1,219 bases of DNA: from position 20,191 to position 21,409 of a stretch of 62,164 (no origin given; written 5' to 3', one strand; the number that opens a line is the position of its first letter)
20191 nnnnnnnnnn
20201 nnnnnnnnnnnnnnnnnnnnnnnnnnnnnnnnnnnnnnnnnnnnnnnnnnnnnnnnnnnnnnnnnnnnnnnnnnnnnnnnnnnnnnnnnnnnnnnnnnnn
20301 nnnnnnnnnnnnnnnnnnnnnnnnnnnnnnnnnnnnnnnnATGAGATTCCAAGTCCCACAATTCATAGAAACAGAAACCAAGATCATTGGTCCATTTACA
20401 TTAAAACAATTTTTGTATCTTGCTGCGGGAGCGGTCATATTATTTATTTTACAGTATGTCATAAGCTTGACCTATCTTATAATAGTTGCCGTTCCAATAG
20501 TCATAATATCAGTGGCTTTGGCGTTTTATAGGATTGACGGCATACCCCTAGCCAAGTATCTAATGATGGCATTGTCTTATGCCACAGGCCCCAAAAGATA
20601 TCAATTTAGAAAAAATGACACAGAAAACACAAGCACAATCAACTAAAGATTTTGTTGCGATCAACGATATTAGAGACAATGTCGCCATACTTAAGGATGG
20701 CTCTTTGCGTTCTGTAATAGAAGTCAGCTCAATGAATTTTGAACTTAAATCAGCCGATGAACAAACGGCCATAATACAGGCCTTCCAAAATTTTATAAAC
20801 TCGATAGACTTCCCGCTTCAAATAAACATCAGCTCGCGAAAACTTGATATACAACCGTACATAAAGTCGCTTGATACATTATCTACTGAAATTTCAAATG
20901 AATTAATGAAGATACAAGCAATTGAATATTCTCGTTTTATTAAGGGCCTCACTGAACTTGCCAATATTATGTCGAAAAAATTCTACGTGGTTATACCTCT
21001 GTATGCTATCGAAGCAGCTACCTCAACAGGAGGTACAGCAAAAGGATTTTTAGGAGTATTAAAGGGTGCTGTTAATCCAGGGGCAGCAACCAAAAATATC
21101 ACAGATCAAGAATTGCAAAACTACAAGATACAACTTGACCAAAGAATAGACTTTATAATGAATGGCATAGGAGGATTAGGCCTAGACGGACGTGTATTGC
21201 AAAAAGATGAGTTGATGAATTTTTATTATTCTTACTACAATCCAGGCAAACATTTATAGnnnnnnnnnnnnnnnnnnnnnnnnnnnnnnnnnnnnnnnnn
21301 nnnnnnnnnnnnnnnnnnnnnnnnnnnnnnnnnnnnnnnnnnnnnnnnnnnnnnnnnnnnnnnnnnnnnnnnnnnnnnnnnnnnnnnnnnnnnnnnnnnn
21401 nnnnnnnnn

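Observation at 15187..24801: Type-IV-secretion-like cluster without relaxase or coupling protein, surrounded by unknown secreted and membrane proteins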

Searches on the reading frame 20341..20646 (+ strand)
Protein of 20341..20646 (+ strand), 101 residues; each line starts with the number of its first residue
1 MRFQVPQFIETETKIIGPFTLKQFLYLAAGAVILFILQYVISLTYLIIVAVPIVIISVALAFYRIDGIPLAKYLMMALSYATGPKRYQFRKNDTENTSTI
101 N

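Call 5: search_protein_families(library=pfam, proteins=[window:20341-20646:+], max_evalue=0.1)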
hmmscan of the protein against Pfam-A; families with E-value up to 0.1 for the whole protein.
window:20341-20646:+ (101 aa): 2 families
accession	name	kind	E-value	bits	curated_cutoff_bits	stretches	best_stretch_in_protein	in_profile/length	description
PF12666.12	PrgI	-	5e-12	46.6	27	1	5-87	2-89/91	PrgI family protein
PF12648.12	TcpE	-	0.003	18.5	29.9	1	18-88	23-95/100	TcpE family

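Call 9: search_protein_families(library=ncbifam, proteins=[window:20341-20646:+], max_evalue=0.1)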
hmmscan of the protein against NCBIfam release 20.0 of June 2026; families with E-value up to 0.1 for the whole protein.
window:20341-20646:+ (101 aa): 2 families
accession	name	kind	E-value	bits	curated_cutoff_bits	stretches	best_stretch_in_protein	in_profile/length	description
NF042935.1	SCO6880_fam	subfamily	2.7e-06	26.6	60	1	13-86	11-83/477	SCO6880 family protein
NF045975.1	VirB4_plasma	equivalog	0.028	12.1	590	1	19-100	18-107/894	Mbov_0397 family ICE element conjugal transfer ATPase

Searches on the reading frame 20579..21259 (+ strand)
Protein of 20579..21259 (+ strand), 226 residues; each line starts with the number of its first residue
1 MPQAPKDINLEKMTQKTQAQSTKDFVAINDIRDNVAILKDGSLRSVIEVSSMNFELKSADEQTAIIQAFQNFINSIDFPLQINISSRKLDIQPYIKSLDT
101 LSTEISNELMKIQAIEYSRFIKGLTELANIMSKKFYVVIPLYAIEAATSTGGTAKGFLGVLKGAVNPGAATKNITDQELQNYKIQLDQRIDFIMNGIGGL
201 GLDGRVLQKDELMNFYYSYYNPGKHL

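Call 5: search_protein_families(library=pfam, proteins=[window:20579-21259:+], max_evalue=0.1)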
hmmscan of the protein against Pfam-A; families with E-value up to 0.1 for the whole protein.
window:20579-21259:+ (226 aa): 0 families

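Call 9: search_protein_families(library=ncbifam, proteins=[window:20579-21259:+], max_evalue=0.1)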
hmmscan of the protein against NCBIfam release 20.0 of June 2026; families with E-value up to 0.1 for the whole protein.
window:20579-21259:+ (226 aa): 5 families
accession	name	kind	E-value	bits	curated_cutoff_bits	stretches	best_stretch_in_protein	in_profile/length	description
NF045975.1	VirB4_plasma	equivalog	1.6e-10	39.4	590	1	13-139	94-233/894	Mbov_0397 family ICE element conjugal transfer ATPase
NF041427.1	TrsD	subfamily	1.3e-06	28.4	200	1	12-98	7-96/201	TrsD/TraD family conjugative transfer protein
NF010427.0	PRK13853.1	equivalog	0.00059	17.8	957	1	27-76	18-67/789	type IV secretion system protein VirB4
NF045971.1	conju_CD1110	equivalog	0.0044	15.3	325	1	32-141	12-121/752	VirB4-like conjugal transfer ATPase, CD1110 family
TIGR00929.1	VirB4_CagE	subfamily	0.0077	14.5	643.1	1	18-96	4-85/792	VirB4 family type IV secretion/conjugal transfer ATPase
